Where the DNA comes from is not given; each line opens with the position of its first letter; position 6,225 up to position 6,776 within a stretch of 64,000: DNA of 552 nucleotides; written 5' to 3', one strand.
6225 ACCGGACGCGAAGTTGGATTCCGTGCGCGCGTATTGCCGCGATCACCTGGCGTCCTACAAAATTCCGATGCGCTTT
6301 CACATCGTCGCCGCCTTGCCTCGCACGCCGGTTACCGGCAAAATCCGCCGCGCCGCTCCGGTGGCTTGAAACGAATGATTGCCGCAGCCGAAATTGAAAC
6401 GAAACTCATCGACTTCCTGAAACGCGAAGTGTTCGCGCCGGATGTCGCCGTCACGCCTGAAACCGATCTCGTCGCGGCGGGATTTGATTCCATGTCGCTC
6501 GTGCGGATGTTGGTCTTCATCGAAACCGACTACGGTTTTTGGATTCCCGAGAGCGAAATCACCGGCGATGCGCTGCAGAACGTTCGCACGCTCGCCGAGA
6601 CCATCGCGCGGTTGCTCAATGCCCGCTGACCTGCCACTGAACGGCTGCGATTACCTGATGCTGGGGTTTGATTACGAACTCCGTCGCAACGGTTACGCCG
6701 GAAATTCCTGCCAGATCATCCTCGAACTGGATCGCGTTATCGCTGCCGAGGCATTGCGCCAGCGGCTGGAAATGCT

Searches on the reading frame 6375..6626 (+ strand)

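Call 28: search_protein_families(library=pfam, proteins=[window:6375-6626:+], max_evalue=10)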
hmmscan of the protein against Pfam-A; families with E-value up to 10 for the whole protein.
window:6375-6626:+ (84 aa): 2 families
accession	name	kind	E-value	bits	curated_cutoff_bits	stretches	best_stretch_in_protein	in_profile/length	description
PF00550.31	PP-binding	-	3.5e-07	30.8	20.8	1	12-77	4-67/67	Phosphopantetheine attachment site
PF23297.2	ACP_SdgA_C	-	0.19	12.3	27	1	6-70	10-70/95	Highly reducing polyketide synthase sdgA, C-terminal ACP domain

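Call 29: search_protein_families(library=ncbifam, proteins=[window:6375-6626:+], max_evalue=0.01)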
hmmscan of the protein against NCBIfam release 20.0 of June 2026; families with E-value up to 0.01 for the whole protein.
window:6375-6626:+ (84 aa): 9 families
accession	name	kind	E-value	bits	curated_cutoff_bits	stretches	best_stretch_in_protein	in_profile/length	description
NF005480.0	PRK07081.1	equivalog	6.5e-07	29.2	72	1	26-83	22-79/83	acyl carrier protein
NF005798.0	PRK07639.1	equivalog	2.8e-05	24.5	100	1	37-78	38-79/91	petrobactin biosynthesis protein AsbD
NF009104.0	PRK12449.1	equivalog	6.2e-05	22.9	70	1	5-73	4-71/80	acyl carrier protein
NF052616.1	ACP_for_OlsHI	equivalog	0.00012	22.4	130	1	7-79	4-79/83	ornithine lipid biosynthesis acyl carrier protein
NF003464.0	PRK05087.1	equivalog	0.00017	21.5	68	1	6-77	2-74/78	D-alanine--poly(phosphoribitol) ligase subunit DltC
NF058660.1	cispen_ACP_AmcB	equivalog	0.00019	21.5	80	1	7-80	2-78/80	cispentacin biosynthesis acyl carrier protein AmcB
NF040636.1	AcpM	exception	0.0036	17.3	146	1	26-73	25-71/93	meromycolate extension acyl carrier protein AcpM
NF002147.0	PRK00982.1-1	equivalog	0.0068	16.2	84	1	21-74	22-71/83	acyl carrier protein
TIGR00517.1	acyl_carrier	equivalog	0.0081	16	70.45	1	6-77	3-73/77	acyl carrier protein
